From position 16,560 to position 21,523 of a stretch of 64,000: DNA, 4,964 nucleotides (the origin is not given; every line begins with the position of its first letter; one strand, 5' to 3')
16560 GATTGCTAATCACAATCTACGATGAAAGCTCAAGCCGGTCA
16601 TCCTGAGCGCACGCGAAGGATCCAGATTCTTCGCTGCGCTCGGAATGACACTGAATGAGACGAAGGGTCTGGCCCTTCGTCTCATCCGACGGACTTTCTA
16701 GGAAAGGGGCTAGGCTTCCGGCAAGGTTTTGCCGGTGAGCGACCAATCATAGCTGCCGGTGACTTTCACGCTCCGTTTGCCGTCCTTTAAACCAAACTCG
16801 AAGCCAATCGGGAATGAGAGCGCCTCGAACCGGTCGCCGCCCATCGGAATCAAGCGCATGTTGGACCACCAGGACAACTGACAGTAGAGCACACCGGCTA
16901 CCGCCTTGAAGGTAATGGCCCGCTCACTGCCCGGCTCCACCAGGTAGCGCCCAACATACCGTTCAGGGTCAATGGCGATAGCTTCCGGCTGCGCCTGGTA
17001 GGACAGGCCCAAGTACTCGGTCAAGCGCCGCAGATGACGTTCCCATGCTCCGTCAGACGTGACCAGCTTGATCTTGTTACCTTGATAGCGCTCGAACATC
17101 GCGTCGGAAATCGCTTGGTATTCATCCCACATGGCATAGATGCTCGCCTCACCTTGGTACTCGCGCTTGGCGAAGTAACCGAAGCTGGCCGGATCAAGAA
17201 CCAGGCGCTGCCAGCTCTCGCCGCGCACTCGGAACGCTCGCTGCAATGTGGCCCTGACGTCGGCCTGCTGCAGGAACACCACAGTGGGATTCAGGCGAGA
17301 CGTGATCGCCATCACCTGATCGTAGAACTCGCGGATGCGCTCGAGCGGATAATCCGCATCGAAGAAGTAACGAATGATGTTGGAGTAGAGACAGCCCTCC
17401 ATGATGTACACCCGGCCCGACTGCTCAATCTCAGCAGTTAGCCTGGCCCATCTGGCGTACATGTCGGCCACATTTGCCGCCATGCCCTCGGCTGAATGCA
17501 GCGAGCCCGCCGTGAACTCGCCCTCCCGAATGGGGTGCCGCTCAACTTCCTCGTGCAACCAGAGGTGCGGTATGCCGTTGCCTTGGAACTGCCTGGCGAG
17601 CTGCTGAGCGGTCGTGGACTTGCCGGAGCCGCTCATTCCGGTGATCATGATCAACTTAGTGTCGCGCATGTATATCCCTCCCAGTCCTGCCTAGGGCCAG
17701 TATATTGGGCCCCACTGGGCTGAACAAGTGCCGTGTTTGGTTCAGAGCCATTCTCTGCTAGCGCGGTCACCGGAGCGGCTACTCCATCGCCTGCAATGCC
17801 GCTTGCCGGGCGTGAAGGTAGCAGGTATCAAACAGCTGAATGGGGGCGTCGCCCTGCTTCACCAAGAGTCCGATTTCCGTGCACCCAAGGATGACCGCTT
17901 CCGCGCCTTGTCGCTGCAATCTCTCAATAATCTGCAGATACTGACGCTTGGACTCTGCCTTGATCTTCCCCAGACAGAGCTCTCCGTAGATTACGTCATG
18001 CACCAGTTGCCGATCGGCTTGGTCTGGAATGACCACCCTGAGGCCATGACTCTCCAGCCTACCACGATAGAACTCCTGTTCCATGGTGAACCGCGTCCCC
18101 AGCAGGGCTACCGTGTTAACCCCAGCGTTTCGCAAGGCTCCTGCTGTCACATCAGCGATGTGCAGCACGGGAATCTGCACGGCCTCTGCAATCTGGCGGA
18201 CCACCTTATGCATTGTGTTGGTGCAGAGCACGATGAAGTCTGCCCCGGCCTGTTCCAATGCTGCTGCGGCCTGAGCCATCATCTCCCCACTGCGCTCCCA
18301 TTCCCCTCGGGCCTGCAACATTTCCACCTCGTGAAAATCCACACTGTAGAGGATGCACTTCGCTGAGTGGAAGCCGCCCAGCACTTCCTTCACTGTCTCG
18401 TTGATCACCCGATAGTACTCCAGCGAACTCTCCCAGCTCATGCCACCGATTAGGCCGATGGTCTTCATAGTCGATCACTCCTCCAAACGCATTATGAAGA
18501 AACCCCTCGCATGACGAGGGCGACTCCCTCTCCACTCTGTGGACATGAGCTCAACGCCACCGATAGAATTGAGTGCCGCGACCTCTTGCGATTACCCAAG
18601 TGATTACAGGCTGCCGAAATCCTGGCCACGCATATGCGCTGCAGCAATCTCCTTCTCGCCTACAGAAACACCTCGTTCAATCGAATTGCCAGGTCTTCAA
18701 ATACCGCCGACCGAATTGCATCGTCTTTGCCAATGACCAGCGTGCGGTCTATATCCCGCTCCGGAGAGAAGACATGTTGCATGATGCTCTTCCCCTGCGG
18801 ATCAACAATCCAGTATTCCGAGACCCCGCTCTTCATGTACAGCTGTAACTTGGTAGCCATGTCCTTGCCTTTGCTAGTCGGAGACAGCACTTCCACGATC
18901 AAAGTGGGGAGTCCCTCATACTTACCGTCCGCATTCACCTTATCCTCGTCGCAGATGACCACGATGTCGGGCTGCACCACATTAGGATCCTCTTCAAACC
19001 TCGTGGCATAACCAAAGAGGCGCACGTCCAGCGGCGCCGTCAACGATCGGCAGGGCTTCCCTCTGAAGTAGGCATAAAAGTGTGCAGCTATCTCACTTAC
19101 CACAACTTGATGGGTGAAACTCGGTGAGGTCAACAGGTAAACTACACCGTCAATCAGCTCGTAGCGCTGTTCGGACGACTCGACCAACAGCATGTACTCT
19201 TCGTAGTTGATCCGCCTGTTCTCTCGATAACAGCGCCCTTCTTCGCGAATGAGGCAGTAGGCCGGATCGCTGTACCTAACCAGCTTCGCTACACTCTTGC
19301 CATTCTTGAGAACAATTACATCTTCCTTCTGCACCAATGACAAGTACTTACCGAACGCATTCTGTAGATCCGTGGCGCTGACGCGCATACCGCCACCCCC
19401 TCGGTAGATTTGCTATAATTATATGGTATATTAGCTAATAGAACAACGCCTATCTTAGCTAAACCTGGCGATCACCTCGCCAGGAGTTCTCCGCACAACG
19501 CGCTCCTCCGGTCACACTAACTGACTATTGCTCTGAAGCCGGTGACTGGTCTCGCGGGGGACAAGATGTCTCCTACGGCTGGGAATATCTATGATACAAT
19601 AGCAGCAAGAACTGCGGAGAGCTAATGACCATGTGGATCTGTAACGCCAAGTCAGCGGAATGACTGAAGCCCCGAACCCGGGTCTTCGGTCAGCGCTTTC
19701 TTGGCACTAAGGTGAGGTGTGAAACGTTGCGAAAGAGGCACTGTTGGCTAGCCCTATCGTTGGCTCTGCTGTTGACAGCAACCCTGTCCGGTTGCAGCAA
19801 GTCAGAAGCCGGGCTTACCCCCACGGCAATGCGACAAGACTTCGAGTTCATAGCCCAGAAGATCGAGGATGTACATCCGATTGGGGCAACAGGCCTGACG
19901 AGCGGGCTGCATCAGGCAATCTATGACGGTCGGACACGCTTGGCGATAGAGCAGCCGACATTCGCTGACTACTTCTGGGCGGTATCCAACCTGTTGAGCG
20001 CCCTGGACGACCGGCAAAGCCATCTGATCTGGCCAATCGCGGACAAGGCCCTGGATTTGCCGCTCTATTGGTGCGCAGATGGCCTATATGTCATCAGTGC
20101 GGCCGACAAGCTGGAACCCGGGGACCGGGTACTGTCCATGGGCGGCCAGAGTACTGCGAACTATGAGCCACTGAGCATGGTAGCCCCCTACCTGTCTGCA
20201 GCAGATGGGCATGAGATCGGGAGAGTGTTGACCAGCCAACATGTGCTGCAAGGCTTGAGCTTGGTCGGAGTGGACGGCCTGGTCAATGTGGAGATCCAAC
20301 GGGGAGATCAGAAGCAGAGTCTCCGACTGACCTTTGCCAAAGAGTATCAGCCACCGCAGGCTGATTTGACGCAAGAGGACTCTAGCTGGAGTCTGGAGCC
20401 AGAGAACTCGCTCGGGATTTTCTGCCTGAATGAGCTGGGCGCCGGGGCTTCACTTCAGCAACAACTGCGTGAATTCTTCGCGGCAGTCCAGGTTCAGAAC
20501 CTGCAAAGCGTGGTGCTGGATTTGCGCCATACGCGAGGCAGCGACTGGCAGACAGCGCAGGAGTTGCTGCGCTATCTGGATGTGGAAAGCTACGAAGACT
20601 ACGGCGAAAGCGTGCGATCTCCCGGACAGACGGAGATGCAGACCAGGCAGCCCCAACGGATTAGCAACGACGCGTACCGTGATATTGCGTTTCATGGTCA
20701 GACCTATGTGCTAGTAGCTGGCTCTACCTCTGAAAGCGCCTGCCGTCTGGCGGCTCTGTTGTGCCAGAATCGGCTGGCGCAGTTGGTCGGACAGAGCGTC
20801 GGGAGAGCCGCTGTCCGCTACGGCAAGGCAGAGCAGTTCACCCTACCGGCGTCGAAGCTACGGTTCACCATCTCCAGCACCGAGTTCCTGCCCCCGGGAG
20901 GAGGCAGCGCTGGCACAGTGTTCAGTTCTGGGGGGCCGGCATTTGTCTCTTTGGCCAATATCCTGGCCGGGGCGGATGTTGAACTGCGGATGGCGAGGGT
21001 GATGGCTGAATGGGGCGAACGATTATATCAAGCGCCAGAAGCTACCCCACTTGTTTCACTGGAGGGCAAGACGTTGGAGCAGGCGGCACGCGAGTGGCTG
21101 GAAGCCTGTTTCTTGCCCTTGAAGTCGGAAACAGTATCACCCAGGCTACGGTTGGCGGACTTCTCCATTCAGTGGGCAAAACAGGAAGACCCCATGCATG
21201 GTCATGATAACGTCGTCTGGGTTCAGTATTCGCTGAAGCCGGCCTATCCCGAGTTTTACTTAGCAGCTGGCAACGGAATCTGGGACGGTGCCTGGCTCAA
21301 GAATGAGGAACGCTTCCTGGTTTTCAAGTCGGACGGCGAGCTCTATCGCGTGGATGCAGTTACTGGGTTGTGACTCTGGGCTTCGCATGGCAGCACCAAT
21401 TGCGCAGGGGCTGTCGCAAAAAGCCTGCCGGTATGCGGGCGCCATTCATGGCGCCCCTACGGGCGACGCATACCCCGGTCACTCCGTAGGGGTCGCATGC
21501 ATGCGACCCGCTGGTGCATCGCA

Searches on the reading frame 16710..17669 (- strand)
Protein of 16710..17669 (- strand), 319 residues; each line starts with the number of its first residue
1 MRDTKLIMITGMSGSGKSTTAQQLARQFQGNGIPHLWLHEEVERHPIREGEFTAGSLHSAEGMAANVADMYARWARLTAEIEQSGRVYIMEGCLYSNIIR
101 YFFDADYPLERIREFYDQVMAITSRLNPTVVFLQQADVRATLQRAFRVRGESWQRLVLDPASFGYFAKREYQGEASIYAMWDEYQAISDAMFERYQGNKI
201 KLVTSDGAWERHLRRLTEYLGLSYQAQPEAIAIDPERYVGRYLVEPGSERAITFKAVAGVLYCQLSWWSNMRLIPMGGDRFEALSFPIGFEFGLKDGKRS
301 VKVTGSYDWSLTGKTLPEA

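Call 46: search_protein_families(library=pfam, proteins=[window:16710-17669:-], max_evalue=0.00001)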
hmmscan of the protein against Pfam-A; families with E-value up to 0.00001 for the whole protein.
window:16710-17669:- (319 aa): 1 family
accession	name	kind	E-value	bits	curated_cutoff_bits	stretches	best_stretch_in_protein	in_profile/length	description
PF13238.12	AAA_18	-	6.6e-07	30.3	29.4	1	7-105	1-92/128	AAA domain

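Call 61: search_protein_families(library=padloc, proteins=[window:16710-17669:-], max_evalue=0.001)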
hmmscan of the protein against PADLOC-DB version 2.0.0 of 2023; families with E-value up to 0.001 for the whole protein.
window:16710-17669:- (319 aa): 1 family
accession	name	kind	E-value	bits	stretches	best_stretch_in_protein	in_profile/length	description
PDLC04140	mad8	-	4.5e-05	21.1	1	4-34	27-57/314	mads_8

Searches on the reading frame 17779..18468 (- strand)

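Call 46: search_protein_families(library=pfam, proteins=[window:17779-18468:-], max_evalue=0.00001)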
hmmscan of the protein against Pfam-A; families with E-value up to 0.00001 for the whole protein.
window:17779-18468:- (229 aa): 1 family
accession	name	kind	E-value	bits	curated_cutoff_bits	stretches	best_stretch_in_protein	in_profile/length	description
PF01177.27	Asp_Glu_race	-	3.9e-44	151.4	31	1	7-223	1-211/211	Asp/Glu/Hydantoin racemase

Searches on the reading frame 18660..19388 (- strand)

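Call 46: search_protein_families(library=pfam, proteins=[window:18660-19388:-], max_evalue=0.00001)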
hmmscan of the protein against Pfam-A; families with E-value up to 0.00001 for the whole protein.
window:18660-19388:- (242 aa): 2 families
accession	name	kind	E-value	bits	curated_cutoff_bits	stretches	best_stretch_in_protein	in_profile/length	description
PF05685.18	Uma2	-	6.3e-29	101.1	27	1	63-233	2-167/172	Putative restriction endonuclease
PF02604.26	PhdYeFM_antitox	-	2.1e-06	27.8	29.8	1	3-41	4-44/74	Antitoxin Phd_YefM, type II toxin-antitoxin system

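Call 61: search_protein_families(library=padloc, proteins=[window:18660-19388:-], max_evalue=0.001)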
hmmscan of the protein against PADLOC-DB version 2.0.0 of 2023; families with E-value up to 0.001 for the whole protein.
window:18660-19388:- (242 aa): 4 families
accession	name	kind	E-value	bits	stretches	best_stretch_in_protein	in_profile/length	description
PDLC04832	PDC-S03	-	8.5e-56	186.7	1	56-241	5-186/188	-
PDLC04834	PDC-S03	-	7.7e-34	115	1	56-241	5-182/184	-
PDLC04833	PDC-S03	-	1.6e-29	100.8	1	57-241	21-203/207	-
PDLC04835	PDC-S03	-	4.1e-16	57.1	1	58-210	7-159/207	-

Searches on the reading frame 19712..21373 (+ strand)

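Call 46: search_protein_families(library=pfam, proteins=[window:19712-21373:+], max_evalue=0.00001)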
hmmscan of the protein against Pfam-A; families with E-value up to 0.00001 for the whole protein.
window:19712-21373:+ (553 aa): 1 family
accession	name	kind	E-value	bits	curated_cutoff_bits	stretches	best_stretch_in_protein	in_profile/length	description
PF03572.23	Peptidase_S41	-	7.1e-08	32.7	24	1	247-363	13-121/165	Peptidase family S41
